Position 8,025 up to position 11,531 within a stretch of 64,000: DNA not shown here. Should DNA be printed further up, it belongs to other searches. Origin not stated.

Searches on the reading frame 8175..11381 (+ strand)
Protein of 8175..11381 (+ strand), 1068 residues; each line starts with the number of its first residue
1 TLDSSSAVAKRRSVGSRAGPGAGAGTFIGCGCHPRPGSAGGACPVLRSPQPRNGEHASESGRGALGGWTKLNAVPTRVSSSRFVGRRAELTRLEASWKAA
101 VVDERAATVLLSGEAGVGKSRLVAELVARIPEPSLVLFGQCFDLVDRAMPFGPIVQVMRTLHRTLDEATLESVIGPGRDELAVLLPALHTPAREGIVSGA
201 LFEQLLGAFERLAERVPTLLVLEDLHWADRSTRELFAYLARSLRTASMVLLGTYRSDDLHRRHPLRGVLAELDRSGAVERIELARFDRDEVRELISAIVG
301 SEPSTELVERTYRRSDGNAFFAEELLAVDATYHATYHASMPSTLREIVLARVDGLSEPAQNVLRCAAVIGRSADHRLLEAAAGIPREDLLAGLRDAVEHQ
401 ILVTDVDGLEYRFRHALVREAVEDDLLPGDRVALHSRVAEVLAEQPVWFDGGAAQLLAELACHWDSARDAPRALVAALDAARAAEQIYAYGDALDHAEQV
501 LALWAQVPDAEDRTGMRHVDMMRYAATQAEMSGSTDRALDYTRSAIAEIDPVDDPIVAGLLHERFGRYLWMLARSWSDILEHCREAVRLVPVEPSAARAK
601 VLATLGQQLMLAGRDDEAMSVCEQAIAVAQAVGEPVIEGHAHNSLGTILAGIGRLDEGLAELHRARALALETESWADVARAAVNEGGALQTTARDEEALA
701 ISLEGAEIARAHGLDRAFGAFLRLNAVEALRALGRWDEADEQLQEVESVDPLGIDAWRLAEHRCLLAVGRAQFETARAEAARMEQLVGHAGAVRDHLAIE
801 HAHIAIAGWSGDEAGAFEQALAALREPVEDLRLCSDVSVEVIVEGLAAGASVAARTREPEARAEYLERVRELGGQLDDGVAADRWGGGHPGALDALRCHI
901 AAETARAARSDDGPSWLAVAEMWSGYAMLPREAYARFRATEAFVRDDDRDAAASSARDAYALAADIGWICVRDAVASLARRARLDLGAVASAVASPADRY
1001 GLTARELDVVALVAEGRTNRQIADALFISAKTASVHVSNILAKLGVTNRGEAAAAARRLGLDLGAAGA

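Call 30: search_protein_families(library=ncbifam, proteins=[window:8175-11381:+], max_evalue=0.00001)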
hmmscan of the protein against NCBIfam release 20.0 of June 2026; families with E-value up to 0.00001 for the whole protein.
window:8175-11381:+ (1068 aa): 17 families
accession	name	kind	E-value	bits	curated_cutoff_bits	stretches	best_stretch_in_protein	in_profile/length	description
TIGR03903.1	TOMM_kin_cyc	equivalog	5.5e-52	176.9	705.75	1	83-531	483-945/1267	TOMM system kinase/cyclase fusion protein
NF047785.1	respo_reg_MadR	equivalog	4.8e-15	55.5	300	1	993-1061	139-208/209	MadR family response regulator transcription factor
NF052366.1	photon_PedR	equivalog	2e-11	43.9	120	1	1002-1051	3-52/74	photosynthetic electron transport-dependent transcriptional regulator PedR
NF011896.0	PRK15369.1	equivalog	5e-11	42.6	242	1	997-1061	145-209/211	two component system response regulator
TIGR03020.2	EpsA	equivalog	6.2e-11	42.4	170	1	990-1056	179-245/247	XrtB/PEP-CTERM-associated transcriptional regulator EpsA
NF007708.0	PRK10403.1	equivalog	1.1e-09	38.1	343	1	1002-1052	154-204/215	nitrate/nitrite response regulator protein NarP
NF003420.0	PRK04841.1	equivalog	1.1e-09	37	537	1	1001-1059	838-896/903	HTH-type transcriptional regulator MalT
NF007935.0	PRK10651.1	equivalog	6.1e-09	35.4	250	1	996-1054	150-208/216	two-component system response regulator NarL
NF041673.1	transregRamA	equivalog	9.9e-09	34.7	500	1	1001-1060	218-277/280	acetate metabolism transcriptional regulator RamA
NF052445.1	RespRegMctR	equivalog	1e-08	34.9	300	1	999-1048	142-191/205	two-component system response regulator MctR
NF007505.1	PRK10100.1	equivalog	1.2e-07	31.6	250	1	998-1056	141-199/204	biofilm master transcriptional regulator CsgD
NF041232.1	BagY_FevT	exception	1.6e-07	30.6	700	1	970-1052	264-347/367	LuxR family transcriptional regulator BagY/FevT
NF007403.0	PRK09935.1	equivalog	1.7e-07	31.1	271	1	1000-1049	148-197/210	fimbria biosynthesis transcriptional regulator FimZ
NF040749.1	tetrathio_RR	equivalog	7.3e-07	29.1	290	1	998-1049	129-181/191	tetrathionate respiration response regulator TtrR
NF041830.1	RR_TF_ErdR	exception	1.1e-06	28.5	390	1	991-1055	140-204/213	response regulator transcription factor ErdR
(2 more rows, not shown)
